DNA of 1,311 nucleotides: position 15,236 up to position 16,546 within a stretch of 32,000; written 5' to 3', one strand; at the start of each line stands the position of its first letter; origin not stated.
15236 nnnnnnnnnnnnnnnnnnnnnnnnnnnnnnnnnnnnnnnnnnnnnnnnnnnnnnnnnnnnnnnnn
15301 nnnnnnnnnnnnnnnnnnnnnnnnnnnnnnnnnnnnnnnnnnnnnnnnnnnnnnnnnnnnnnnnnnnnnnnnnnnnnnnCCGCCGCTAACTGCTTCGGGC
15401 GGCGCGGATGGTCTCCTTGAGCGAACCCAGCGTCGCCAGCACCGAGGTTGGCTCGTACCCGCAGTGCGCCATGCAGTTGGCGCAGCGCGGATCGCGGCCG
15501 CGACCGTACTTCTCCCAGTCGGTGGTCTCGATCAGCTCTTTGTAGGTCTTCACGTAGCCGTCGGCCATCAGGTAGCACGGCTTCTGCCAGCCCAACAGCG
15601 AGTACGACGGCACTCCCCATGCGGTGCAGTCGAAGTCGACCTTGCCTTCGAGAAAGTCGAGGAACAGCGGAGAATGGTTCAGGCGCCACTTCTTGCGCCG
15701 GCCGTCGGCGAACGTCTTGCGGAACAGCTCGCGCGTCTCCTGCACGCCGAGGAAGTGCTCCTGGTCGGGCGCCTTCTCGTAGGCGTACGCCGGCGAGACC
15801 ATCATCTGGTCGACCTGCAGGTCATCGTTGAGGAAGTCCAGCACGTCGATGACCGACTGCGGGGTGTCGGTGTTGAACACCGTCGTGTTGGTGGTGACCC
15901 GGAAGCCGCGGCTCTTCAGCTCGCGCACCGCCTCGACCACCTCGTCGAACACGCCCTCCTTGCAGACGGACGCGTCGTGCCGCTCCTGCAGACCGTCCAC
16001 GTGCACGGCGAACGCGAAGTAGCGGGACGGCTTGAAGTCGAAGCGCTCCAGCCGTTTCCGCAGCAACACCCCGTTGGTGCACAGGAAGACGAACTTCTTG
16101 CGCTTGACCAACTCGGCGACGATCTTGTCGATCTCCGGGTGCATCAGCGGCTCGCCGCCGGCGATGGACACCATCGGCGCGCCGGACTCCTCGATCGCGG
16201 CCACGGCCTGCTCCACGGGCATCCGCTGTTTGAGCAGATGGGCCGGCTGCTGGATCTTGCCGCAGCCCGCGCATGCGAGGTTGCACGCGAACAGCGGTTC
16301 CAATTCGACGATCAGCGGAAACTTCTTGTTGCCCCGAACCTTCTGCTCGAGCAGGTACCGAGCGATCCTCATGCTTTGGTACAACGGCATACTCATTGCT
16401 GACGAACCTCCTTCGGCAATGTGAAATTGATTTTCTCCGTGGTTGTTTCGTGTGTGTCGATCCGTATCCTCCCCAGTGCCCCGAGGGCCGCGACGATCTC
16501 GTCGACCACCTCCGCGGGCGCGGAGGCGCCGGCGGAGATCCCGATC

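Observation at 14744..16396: DosR/DevR dormancy regulator joined to the 3' end of the hopanoid operon by a 6-nt gap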

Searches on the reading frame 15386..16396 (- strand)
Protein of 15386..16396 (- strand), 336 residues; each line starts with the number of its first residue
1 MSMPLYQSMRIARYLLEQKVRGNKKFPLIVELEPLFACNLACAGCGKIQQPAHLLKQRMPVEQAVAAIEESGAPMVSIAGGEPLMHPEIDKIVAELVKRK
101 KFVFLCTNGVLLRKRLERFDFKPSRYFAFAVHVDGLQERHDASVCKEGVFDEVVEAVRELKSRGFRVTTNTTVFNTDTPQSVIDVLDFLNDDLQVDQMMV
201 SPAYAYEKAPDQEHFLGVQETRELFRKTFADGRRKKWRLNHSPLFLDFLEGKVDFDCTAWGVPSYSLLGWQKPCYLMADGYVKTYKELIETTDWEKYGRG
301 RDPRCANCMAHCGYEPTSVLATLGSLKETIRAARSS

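Call 9: search_protein_families(library=pfam, proteins=[window:15386-16396:-])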
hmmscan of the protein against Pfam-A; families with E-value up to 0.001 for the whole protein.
window:15386-16396:- (336 aa): 3 families
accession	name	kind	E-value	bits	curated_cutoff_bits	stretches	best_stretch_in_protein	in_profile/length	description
PF11946.13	DUF3463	-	1.7e-57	193.4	31.3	1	198-330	1-132/134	Domain of unknown function (DUF3463)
PF04055.27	Radical_SAM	-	4.7e-23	82.6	29.5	1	36-189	5-166/166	Radical SAM superfamily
PF13353.11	Fer4_12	-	0.00041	21.1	22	0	38-113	15-95/137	4Fe-4S single cluster domain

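Call 17: find_encoding_contigs(protein=window:15386-16396:-, flank=10000, max_places=10)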
Protein window:15386-16396:- (336 aa): 1 contig read that carries it; 1 place shown.
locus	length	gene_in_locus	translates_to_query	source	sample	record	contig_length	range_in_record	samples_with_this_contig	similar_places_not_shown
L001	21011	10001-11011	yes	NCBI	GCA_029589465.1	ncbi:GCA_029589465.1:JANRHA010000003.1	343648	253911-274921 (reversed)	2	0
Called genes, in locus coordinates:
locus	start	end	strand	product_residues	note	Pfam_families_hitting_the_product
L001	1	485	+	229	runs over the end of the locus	PF26059:DUF8020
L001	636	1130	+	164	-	PF03640:Lipoprotein_15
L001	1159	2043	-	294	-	PF05653:Mg_trans_NIPA (weak)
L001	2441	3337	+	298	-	PF00494:SQS_PSY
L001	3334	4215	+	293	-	PF00494:SQS_PSY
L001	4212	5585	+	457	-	PF00070:Pyr_redox (faint), PF00890:FAD_binding_2, PF01266:DAO (weak), PF01593:Amino_oxidase, PF07992:Pyr_redox_2 (weak), PF12831:FAD_oxidored, PF13450:NAD_binding_8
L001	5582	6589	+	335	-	PF00348:polyprenyl_synt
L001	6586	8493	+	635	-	PF00432:Prenyltrans (faint), PF13249:SQHop_cyclase_N, PF07678:TED_complement (faint), PF13243:SQHop_cyclase_C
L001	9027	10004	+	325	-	PF02401:LYTB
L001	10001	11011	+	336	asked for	PF04055:Radical_SAM, PF11946:DUF3463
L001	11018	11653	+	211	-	PF00072:Response_reg, PF08281:Sigma70_r4_2, PF00196:GerE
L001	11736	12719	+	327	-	PF01936:NYN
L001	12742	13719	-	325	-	PF00881:Nitroreductase (faint)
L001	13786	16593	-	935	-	PF00330:Aconitase, PF00694:Aconitase_C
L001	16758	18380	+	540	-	PF01590:GAF, PF13185:GAF_2, PF01590:GAF, PF13185:GAF_2, PF13492:GAF_3 (weak), PF07730:HisKA_3, PF02518:HATPase_c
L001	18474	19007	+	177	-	PF12724:Flavodoxin_5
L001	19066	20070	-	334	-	PF08240:ADH_N, PF00107:ADH_zinc_N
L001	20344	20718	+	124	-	PF00903:Glyoxalase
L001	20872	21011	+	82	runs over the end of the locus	-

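Call 18: find_related_loci(query=window:15386-16396:-, collection=genome_contigs, flank=10000)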
Query window:15386-16396:- (336 aa) in genome_contigs; peptide patterns used: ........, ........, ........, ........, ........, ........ (x = any residue, [..] = any of these).
599 stretches matched a pattern (row limit reached: there are more); 564 encode a relative of the query (tblastn E <= 1e-3); the best 80 are kept; 80 distinct loci.
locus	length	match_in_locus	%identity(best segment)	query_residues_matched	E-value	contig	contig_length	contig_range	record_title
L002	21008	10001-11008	82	1-336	0e+0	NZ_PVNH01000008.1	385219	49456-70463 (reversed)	Prauserella shujinwangii strain CGMCC 4.7125 Ga0171606_108, whole genome shotgun sequence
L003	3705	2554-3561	81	1-336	0e+0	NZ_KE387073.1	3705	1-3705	Saccharomonospora iraqiensis subsp. iraqiensis strain IQ-H1 ActirDRAFT_Scaffold15.122, whole genome shotgun sequence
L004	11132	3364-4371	81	1-336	0e+0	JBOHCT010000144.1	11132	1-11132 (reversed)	MAG: Streptosporangiaceae bacterium isolate SE1495_metabat2.bin.7 NODE_451_length_11132_cov_1.290232, whole genome shotg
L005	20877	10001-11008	81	1-336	0e+0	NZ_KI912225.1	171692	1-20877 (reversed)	Saccharomonospora iraqiensis subsp. paurometabolica YIM 90007 SacpaDRAFT_SPI.42, whole genome shotgun sequence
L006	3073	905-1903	80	1-335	0e+0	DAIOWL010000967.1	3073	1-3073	MAG TPA_asm: Streptosporangiaceae bacterium isolate CTOTU28759 NODE_2127_length_3073_cov_8.279324, whole genome shotgun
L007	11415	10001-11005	79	1-335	0e+0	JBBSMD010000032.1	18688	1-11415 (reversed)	MAG: Propionibacteriales bacterium isolate LS5_sbin.19 LS5_sbin.19_K_135633_L_18688_cov_400.0708, whole genome shotgun s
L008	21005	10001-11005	80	1-335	0e+0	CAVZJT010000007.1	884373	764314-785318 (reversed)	MAG: uncultured Actinomycetota bacterium isolate MFD01213.bin.1.215 genome assembly, contig: contig_1963, whole genome s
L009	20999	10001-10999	79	1-335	0e+0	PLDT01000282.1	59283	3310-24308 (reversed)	MAG: Actinomycetota bacterium isolate palsa_599 73.20111000_P1S.6_contig_1861, whole genome shotgun sequence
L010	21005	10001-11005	80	1-335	0e+0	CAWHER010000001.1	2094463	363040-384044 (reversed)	MAG: uncultured Actinomycetota bacterium isolate MFD00822.bin.2.25 genome assembly, contig: contig_47302, whole genome s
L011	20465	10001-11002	79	1-334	0e+0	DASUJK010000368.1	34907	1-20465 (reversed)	MAG TPA_asm: Pseudonocardiaceae bacterium isolate SMAG_U1484 k141_1271505, whole genome shotgun sequence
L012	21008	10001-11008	79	1-336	0e+0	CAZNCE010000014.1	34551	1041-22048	MAG TPA_asm: uncultured Nocardioidaceae bacterium isolate SRP187154_co1_227 genome assembly, contig: NODE_1085_length_34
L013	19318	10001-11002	79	1-336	0e+0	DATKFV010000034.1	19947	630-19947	MAG TPA_asm: Streptosporangiaceae bacterium isolate SMAG_U14534 k141_497661, whole genome shotgun sequence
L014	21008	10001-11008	77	1-336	0e+0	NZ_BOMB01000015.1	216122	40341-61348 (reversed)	Actinocatenispora rupis strain NBRC 107355 sequence15, whole genome shotgun sequence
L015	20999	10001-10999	79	1-333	0e+0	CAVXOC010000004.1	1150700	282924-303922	MAG: uncultured Actinomycetota bacterium isolate MFD01721.bin.1.192 genome assembly, contig: contig_64156, whole genome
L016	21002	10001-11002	78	1-334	0e+0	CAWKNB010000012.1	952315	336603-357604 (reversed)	MAG: uncultured Actinomycetota bacterium isolate MFD09368.bin.1.217 genome assembly, contig: contig_2829, whole genome s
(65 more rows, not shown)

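Call 22: list_cluster_members(proteins=[window:15386-16396:-, window:9804-12611:+, window:17904-19811:-, window:13678-14661:-])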
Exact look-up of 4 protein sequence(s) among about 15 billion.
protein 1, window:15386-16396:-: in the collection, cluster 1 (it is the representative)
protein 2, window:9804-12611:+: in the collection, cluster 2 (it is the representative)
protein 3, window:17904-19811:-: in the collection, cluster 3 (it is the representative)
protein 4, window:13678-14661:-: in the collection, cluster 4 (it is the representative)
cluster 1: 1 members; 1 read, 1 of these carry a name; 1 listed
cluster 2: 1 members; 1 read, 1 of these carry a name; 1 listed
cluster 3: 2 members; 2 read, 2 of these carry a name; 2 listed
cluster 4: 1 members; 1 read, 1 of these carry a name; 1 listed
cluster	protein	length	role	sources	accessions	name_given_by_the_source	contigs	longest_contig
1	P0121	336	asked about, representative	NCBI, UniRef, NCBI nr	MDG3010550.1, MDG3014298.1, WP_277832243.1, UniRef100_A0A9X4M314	adenosyl-hopene transferase HpnH [Rhodococcus sp. D2-41] | Adenosyl-hopene transferase HpnH n=1 Tax=Speluncibacter jeojiensis TaxID=2710754 ...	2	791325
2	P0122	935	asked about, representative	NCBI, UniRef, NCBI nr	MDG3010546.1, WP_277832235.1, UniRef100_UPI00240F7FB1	aconitate hydratase [Rhodococcus sp. D2-41] | aconitate hydratase n=1 Tax=Speluncibacter jeojiensis TaxID=2710754 RepID=UPI00240F7FB1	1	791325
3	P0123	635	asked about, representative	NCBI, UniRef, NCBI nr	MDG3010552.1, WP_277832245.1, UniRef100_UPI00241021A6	squalene--hopene cyclase [Rhodococcus sp. D2-41] | squalene--hopene cyclase n=1 Tax=Speluncibacter jeojiensis TaxID=2710754 ...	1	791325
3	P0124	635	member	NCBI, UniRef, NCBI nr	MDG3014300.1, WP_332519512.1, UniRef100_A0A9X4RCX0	squalene--hopene cyclase [Speluncibacter jeojiensis] | Squalene--hopene cyclase n=1 Tax=Speluncibacter jeojiensis TaxID=2710754 ... | squalene--hopene cyclase [Corynebacteriales bacterium D3-21]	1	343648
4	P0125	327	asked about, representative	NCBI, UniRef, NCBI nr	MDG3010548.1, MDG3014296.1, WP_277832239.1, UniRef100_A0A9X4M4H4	NYN domain-containing protein [Rhodococcus sp. D2-41] | NYN domain-containing protein n=1 Tax=Speluncibacter jeojiensis TaxID=2710754 ...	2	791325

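Call 37: search_protein_families(library=ncbifam, proteins=[window:15386-16396:-], max_evalue=0.00001)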
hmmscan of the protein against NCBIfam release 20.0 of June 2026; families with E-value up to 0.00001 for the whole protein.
window:15386-16396:- (336 aa): 46 families (the best 25 are shown)
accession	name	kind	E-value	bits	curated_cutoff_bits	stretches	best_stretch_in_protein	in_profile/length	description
TIGR03470.1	HpnH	equivalog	2.3e-158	526.2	225.05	1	1-320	1-317/318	adenosyl-hopene transferase HpnH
TIGR03961.1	rSAM_PTO1314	hypoth_equivalog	3.9e-22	79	306.05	1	17-317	12-307/332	PTO1314 family radical SAM protein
TIGR04051.1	rSAM_NirJ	equivalog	9.4e-17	61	515.45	1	37-230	11-204/354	heme d1 biosynthesis radical SAM protein NirJ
NF049973.1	radical_Rv1681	equivalog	2.3e-15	56.4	380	1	36-191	80-236/326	Rv1681 family radical SAM protein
TIGR02666.1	moaA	equivalog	5.7e-15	55.1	284.05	1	38-229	20-220/336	GTP 3',8-cyclase MoaA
TIGR04084.1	rSAM_AF0577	subfamily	2.1e-14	53.2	225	1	37-233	6-200/347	TIGR04084 family radical SAM/SPASM domain-containing protein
TIGR04053.2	TIGR04053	equivalog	3.9e-14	52.7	395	1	25-190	5-174/366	TIGR04053 family radical SAM/SPASM domain-containing protein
TIGR02668.1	moaA_archaeal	equivalog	1.7e-13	50.2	325.25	1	37-199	19-187/303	GTP 3',8-cyclase MoaA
TIGR04347.1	pseudo_SAM_Halo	equivalog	1.8e-12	47.3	525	1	22-192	33-202/390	TIGR04347 family pseudo-SAM/SPASM protein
NF001199.0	PRK00164.2-1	equivalog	3.6e-12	46.1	231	1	37-226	21-214/308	GTP 3',8-cyclase MoaA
TIGR04546.1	rSAM_ahbC_deAc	equivalog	6.3e-12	45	650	1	36-191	47-202/390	12,18-didecarboxysiroheme deacetylase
NF050035.1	rSAM_WgK_link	exception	8.2e-12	44.8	650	1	21-201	2-182/367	radical SAM/SPASM peptide maturase WgkB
TIGR04054.1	rSAM_NirJ1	equivalog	1e-11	44.1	650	1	35-190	43-198/387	putative heme d1 biosynthesis radical SAM protein NirJ1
TIGR04055.1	rSAM_NirJ2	equivalog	2e-11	44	500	1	37-188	9-160/326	putative heme d1 biosynthesis radical SAM protein NirJ2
NF047865.1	rSAM_PapB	equivalog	2.9e-11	43.2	340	1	37-215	12-200/330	PapB family radical SAM/SPASM ranthipeptide maturase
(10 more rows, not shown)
